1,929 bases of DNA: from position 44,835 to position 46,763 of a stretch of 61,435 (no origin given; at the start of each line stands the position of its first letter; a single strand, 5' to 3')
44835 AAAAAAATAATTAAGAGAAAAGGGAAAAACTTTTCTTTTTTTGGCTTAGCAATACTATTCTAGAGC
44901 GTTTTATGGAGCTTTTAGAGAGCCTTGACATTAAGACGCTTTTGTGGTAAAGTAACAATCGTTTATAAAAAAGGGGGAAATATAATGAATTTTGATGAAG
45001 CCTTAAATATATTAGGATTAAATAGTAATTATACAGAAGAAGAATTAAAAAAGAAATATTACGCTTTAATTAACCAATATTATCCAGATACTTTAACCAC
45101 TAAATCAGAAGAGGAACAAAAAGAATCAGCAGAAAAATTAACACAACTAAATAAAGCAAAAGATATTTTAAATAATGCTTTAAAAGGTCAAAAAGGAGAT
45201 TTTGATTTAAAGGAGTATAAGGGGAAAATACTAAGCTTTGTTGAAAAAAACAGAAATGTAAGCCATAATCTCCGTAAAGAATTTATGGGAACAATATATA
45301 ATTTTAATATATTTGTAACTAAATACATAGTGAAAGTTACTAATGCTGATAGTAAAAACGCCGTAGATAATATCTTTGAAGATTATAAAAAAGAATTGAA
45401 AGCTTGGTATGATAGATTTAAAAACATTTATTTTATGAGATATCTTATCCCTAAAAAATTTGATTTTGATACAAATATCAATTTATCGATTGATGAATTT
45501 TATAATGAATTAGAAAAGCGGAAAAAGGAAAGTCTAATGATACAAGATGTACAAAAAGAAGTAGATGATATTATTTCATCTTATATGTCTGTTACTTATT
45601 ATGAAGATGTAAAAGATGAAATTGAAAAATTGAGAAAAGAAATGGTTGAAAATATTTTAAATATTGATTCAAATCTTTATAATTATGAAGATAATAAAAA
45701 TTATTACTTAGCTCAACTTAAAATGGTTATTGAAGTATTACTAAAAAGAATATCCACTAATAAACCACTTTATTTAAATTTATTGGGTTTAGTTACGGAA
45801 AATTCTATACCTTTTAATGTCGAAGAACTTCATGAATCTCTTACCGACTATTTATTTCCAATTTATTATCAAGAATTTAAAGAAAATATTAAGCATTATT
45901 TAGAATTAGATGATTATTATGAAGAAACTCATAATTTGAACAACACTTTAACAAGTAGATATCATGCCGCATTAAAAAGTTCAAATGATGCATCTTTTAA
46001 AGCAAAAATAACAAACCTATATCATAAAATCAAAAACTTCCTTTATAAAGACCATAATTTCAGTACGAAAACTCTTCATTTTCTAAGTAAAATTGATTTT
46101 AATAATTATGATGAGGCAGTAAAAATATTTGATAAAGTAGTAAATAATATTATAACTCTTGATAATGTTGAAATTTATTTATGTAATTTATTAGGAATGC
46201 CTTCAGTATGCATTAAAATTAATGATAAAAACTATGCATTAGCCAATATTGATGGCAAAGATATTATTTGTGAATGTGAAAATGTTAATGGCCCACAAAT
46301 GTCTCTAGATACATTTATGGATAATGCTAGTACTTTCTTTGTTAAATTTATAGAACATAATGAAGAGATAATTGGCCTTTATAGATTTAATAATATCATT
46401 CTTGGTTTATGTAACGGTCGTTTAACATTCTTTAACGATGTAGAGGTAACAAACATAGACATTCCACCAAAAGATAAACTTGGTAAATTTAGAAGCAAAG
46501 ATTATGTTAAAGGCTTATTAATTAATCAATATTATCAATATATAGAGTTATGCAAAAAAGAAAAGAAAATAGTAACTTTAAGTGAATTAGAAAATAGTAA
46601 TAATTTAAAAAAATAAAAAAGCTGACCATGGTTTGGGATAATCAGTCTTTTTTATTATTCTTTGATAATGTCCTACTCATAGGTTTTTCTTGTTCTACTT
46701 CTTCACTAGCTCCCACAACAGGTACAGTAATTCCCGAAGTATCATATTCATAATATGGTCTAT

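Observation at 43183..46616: Duplicated large J-domain proteins, one with canonical HPD and one with YPD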

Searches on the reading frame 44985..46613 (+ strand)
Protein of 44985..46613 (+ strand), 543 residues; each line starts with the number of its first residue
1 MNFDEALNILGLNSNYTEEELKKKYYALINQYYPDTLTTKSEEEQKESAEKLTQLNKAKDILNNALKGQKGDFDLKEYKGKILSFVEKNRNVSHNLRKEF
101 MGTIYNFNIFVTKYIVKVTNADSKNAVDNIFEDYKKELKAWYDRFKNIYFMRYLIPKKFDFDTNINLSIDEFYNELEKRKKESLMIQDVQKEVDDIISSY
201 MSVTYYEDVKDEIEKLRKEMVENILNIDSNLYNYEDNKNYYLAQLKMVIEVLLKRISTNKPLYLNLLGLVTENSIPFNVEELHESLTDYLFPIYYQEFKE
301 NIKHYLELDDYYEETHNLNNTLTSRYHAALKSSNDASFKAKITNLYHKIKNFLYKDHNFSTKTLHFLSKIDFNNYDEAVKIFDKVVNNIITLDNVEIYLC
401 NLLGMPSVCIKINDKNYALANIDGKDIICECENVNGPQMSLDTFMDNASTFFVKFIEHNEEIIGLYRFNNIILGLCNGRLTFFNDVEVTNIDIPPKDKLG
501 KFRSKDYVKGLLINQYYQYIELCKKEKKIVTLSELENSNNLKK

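Call 3: search_protein_families(library=pfam, proteins=[window:44985-46613:+], max_evalue=1)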
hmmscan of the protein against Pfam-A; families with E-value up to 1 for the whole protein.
window:44985-46613:+ (543 aa): 6 families
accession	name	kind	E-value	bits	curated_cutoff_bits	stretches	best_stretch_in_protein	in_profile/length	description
PF00226.36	DnaJ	-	2.9e-09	37.3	27.8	1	8-66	4-57/63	DnaJ domain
PF22264.1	DUF6952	-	0.042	14.7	27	1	12-84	9-76/79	Family of unknown function (DUF6952)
PF18461.7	Atypical_Card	-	0.055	13.9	28.6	1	335-398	3-67/95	Atypical caspase recruitment domain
PF20894.2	Tsp36_N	-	0.079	13.4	25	1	200-237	22-59/78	Small heat shock protein Tsp36, N-terminal domain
PF08785.16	Ku_PK_bind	-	0.13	12.9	25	1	169-223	3-60/120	Ku C terminal domain like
PF25068.1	ARM_TT21_4th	-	0.95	10.1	30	0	315-352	12-48/153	Tetratricopeptide repeat protein 21 forth ARM domain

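Call 5: search_protein_families(library=ncbifam, proteins=[window:44985-46613:+], max_evalue=1)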
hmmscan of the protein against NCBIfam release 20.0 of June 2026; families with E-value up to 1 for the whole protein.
window:44985-46613:+ (543 aa): 12 families
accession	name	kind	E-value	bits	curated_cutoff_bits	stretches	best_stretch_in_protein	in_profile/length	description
NF050028.1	CldAdptActJ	equivalog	1.1e-10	41.8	150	1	7-65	5-63/93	cold adaptation protein ActJcold adaptation protein ActJ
TIGR02349.1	DnaJ_bact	equivalog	1.1e-05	25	377.2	1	8-84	4-76/354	molecular chaperone DnaJ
NF006948.0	PRK09430.1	equivalog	0.00016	21.4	162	1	3-63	199-261/267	co-chaperone DjlA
TIGR00714.1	hscB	equivalog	0.00033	20.8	46.75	1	18-67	5-52/156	Fe-S protein assembly co-chaperone HscB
NF010892.0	PRK14299.1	equivalog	0.00056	19.2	392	1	7-63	7-57/291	chaperone protein DnaJ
NF003449.0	PRK05014.1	equivalog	0.0013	18.9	189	1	9-67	6-66/172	co-chaperone HscB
NF001420.0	PRK00294.1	equivalog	0.0019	18.3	169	1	18-67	20-69/173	co-chaperone HscB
NF008035.0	PRK10767.1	subfamily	0.0023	17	338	1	8-67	8-62/374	molecular chaperone DnaJ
NF010874.0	PRK14281.1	equivalog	0.0053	15.9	619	1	8-70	7-64/397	chaperone protein DnaJ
NF010871.0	PRK14278.1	equivalog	0.013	14.4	502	1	8-68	7-61/378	molecular chaperone DnaJ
NF010894.0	PRK14301.1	equivalog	0.051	12.6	548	1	8-58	8-60/373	chaperone protein DnaJ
NF010872.0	PRK14279.1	equivalog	0.052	12.6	556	1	10-70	15-70/394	molecular chaperone DnaJ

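Call 35: search_protein_families(library=phrogs, proteins=[window:44985-46613:+], max_evalue=1)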
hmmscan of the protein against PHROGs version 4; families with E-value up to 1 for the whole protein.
window:44985-46613:+ (543 aa): 4 families
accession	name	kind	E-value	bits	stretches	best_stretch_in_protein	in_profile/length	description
phrog_14336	-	unknown function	0.0077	16.6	1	3-69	3-63/363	-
phrog_20345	-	unknown function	0.25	12.3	1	504-527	12-35/69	-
phrog_7699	-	unknown function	0.28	12.7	1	506-529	20-43/80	-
phrog_24338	-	unknown function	0.3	12.3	1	117-149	24-56/65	-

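Call 36: search_protein_families(library=padloc, proteins=[window:44985-46613:+], max_evalue=1)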
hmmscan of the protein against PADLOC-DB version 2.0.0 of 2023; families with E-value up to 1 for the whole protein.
window:44985-46613:+ (543 aa): 1 family
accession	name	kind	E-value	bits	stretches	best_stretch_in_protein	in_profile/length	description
PDLC02819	DpdC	-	0.055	11.9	1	107-144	4-41/101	DpdC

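Call 81: list_cluster_members(proteins=[P0017, window:44985-46613:+, L017:1931-3559:+, window:43183-44841:+])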
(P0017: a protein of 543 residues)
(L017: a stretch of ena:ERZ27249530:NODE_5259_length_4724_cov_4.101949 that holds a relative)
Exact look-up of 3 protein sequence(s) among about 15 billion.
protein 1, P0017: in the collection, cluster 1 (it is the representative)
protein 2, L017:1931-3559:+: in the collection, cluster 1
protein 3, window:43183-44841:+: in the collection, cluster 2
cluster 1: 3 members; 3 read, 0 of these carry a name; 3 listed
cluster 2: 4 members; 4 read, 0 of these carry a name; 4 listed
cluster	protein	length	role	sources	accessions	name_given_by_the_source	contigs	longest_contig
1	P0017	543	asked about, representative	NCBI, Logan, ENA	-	-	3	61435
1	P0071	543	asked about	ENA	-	-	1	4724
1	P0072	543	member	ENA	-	-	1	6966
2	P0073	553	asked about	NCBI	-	-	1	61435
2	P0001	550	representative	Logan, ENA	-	-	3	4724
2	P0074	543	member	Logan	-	-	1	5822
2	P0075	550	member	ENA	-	-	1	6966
